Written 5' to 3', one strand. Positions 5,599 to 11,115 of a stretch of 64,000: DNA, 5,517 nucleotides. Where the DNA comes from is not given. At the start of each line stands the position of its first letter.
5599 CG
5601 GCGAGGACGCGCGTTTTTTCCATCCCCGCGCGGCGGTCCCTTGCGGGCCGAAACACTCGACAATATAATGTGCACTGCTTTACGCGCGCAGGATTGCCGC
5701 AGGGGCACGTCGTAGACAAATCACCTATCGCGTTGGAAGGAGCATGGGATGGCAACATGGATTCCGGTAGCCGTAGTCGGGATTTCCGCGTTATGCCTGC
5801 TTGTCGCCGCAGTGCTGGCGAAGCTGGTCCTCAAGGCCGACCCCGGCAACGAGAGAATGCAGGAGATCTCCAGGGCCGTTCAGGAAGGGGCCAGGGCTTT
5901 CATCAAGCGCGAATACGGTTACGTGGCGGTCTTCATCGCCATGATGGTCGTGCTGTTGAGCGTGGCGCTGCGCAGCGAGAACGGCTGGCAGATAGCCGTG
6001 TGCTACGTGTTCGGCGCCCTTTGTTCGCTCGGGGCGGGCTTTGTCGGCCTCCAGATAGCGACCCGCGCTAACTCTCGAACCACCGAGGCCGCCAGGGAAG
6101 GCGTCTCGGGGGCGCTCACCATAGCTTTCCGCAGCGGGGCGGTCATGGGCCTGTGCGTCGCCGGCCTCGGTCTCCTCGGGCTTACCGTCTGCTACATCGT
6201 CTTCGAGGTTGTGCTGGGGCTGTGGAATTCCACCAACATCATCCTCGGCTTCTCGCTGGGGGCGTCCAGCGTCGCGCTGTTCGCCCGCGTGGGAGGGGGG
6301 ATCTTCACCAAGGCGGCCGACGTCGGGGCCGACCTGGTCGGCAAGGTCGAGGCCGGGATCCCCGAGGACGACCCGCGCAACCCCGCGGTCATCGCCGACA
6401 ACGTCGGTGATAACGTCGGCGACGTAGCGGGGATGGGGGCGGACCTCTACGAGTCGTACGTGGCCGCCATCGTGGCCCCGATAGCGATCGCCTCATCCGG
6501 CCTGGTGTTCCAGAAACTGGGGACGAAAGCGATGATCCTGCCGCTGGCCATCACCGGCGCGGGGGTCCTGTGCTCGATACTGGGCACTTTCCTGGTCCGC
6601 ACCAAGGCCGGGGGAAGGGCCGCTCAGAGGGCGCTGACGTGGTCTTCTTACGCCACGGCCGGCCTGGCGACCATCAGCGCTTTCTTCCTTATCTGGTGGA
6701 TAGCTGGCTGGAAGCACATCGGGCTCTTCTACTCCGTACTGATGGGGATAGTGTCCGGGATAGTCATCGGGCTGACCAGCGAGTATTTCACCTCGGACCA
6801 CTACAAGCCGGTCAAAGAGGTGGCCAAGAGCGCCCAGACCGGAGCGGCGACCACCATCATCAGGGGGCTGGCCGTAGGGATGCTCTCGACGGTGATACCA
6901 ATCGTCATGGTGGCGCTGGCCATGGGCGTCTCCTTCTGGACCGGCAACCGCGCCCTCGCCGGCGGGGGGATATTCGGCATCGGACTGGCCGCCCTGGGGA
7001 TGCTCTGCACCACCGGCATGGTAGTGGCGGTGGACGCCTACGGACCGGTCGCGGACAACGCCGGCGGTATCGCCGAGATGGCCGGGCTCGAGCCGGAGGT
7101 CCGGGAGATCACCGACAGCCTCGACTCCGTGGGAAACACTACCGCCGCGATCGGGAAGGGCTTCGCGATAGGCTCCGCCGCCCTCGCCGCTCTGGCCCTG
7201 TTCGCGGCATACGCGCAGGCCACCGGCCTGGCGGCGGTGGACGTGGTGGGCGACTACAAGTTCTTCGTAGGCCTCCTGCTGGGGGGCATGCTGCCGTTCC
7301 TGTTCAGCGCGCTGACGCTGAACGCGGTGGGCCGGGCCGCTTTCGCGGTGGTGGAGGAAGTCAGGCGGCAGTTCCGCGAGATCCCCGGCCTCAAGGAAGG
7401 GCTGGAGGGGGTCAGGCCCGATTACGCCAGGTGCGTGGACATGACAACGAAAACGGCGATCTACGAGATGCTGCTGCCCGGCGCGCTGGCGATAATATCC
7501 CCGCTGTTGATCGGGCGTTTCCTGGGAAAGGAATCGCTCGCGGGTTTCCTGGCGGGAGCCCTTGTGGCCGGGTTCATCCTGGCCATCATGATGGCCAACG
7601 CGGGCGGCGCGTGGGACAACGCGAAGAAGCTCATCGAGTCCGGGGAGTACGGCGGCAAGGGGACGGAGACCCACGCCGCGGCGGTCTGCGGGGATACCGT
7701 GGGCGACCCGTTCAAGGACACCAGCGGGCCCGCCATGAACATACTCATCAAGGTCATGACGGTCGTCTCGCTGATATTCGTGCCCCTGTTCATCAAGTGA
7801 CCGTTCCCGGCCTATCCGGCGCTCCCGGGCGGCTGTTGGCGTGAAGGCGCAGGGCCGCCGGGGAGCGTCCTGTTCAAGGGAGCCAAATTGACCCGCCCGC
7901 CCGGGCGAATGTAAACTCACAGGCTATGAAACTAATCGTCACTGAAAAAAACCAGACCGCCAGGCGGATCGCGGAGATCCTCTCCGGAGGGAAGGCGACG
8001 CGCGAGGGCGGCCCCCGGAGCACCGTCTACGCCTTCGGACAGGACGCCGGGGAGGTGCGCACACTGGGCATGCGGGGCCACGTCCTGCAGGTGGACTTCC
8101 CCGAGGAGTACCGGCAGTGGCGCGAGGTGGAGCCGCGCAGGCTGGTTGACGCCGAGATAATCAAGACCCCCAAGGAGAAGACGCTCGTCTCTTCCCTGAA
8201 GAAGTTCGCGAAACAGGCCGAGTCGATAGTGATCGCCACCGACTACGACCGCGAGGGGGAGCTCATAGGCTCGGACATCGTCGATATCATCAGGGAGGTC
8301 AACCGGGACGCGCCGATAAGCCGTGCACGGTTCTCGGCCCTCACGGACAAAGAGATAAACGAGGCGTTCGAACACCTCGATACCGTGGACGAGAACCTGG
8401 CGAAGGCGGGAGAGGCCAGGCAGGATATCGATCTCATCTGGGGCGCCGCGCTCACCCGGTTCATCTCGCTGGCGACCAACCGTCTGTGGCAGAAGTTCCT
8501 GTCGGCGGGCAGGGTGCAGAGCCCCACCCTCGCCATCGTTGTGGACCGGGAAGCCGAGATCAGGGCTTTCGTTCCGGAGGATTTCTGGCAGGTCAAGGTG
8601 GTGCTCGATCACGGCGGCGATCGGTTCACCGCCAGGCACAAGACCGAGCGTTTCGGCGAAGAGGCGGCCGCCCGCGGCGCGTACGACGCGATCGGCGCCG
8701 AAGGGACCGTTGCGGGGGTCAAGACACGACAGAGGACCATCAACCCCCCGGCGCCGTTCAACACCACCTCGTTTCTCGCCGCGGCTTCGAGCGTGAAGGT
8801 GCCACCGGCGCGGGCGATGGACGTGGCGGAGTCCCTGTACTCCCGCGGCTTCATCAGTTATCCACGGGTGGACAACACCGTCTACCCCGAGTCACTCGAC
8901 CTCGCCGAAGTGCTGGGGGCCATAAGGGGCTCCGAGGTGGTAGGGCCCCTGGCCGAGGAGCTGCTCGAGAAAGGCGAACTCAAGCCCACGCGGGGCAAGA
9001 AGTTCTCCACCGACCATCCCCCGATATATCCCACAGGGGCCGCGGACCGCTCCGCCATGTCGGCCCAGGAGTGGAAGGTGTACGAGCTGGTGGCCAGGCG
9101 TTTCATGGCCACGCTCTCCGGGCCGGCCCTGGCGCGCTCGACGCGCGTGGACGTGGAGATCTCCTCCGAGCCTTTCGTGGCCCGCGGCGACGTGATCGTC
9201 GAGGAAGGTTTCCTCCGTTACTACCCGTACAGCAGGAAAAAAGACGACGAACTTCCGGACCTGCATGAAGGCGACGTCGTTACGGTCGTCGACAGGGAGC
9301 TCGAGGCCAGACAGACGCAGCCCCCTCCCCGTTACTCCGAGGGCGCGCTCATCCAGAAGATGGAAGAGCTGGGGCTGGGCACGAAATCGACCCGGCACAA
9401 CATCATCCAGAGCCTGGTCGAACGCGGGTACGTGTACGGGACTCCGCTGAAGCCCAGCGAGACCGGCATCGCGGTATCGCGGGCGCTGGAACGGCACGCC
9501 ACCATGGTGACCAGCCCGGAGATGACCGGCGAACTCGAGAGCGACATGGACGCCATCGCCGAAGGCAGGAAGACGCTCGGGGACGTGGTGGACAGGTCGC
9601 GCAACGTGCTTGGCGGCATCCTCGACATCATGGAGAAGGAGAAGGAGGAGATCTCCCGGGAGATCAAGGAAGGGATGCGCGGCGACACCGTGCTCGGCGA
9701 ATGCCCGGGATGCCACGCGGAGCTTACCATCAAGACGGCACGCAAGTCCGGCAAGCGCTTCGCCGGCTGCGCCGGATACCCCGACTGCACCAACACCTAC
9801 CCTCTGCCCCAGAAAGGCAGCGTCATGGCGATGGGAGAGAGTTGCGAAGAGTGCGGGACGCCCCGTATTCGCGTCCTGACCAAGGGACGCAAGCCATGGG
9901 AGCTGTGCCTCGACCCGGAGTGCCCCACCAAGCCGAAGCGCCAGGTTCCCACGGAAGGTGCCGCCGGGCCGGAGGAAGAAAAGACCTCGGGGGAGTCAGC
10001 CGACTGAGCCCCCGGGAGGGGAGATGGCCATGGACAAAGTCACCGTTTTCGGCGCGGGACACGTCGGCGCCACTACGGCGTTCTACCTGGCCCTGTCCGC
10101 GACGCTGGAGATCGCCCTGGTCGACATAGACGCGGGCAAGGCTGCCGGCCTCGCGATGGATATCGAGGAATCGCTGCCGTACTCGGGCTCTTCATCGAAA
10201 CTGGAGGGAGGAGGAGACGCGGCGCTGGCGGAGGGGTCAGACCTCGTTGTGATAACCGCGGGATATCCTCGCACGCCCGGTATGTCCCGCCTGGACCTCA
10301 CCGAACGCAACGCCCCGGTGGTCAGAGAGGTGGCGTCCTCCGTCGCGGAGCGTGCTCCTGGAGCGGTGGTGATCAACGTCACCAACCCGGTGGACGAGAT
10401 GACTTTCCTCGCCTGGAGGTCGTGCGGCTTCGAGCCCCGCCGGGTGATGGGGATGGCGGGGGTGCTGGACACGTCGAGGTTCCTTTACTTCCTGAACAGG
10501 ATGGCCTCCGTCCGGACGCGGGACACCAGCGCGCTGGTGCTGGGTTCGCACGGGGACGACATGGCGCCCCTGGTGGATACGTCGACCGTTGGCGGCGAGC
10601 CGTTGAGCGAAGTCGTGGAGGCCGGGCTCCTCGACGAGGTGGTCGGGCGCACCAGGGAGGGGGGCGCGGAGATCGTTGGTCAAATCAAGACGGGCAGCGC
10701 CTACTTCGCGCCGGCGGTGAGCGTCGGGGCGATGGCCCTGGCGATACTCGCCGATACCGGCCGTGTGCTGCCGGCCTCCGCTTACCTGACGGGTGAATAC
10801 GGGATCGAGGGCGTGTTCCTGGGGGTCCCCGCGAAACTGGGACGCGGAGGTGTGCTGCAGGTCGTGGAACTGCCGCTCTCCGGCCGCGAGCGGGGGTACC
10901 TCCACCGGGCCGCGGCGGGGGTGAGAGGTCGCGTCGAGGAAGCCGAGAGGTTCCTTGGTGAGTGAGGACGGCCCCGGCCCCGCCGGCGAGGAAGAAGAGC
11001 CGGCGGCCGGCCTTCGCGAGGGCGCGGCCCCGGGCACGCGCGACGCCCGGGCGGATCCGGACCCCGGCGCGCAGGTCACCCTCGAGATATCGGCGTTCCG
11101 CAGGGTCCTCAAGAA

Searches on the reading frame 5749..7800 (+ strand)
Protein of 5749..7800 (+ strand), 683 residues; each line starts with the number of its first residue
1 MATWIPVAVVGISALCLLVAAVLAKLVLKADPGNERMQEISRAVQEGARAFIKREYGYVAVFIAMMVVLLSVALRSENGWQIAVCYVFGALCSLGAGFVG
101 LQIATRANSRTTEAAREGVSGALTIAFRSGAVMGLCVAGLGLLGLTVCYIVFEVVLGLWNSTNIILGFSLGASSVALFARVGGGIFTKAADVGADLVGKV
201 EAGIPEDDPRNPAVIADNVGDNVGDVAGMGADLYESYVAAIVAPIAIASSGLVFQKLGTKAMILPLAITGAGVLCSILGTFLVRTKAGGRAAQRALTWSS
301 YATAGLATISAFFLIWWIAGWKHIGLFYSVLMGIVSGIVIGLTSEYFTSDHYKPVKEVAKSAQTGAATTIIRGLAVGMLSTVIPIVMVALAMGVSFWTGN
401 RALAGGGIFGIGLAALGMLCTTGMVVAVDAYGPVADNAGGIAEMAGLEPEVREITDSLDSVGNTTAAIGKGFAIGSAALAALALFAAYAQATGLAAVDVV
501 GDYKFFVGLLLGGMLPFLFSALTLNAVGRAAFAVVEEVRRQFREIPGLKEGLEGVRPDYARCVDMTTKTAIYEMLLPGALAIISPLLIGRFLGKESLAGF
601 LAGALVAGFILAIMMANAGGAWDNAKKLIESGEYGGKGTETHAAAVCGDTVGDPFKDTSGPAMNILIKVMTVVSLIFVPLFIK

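Call 49: search_protein_families(library=pfam, proteins=[window:5749-7800:+], max_evalue=0.00001)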
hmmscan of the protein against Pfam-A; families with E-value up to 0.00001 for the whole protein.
window:5749-7800:+ (683 aa): 1 family
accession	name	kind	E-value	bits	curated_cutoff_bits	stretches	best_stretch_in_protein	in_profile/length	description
PF03030.21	H_PPase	-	4.5e-266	885.1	29.7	1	15-677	2-645/645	Inorganic H+ pyrophosphatase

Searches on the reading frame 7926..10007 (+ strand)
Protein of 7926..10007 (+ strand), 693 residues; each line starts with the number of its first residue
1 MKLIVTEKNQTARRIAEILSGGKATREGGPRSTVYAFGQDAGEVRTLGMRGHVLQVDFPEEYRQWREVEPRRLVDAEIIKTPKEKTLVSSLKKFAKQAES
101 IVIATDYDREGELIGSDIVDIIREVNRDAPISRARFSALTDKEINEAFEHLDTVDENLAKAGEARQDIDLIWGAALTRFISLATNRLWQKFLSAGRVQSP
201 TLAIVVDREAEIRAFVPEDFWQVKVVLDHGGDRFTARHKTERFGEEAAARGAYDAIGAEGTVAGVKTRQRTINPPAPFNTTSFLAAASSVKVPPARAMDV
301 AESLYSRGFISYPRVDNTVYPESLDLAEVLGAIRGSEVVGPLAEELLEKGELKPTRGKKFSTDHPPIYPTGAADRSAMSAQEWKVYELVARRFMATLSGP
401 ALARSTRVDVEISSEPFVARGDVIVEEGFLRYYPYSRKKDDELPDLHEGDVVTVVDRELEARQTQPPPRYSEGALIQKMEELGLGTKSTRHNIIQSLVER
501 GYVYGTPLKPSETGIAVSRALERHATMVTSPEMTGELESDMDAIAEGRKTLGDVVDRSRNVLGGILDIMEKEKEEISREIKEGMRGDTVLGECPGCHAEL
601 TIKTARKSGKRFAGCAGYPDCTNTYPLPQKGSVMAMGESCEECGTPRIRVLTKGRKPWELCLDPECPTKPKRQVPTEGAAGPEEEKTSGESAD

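Call 49: search_protein_families(library=pfam, proteins=[window:7926-10007:+], max_evalue=0.00001)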
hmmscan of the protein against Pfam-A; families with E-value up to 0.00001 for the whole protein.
window:7926-10007:+ (693 aa): 3 families
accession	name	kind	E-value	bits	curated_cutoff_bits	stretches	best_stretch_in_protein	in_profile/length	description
PF01131.25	Topoisom_bac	-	9e-120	400.8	35.1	1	154-555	2-410/411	DNA topoisomerase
PF01751.28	Toprim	-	3.2e-14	53.3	23.1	1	2-138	1-95/96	Toprim domain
PF01396.24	Zn_ribbon_Top1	-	1.4e-09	38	32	1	591-629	2-38/39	Topoisomerase DNA binding C4 zinc finger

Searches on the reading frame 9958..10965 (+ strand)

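Call 49: search_protein_families(library=pfam, proteins=[window:9958-10965:+], max_evalue=0.00001)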
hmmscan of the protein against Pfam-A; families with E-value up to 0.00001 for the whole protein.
window:9958-10965:+ (335 aa): 2 families
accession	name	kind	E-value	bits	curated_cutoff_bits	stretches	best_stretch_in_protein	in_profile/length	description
PF00056.29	Ldh_1_N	-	2.8e-34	118.6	27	1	27-165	2-141/141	lactate/malate dehydrogenase, NAD binding domain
PF02866.23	Ldh_1_C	-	2.9e-23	83.2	22.6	1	170-332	3-173/174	lactate/malate dehydrogenase, alpha/beta C-terminal domain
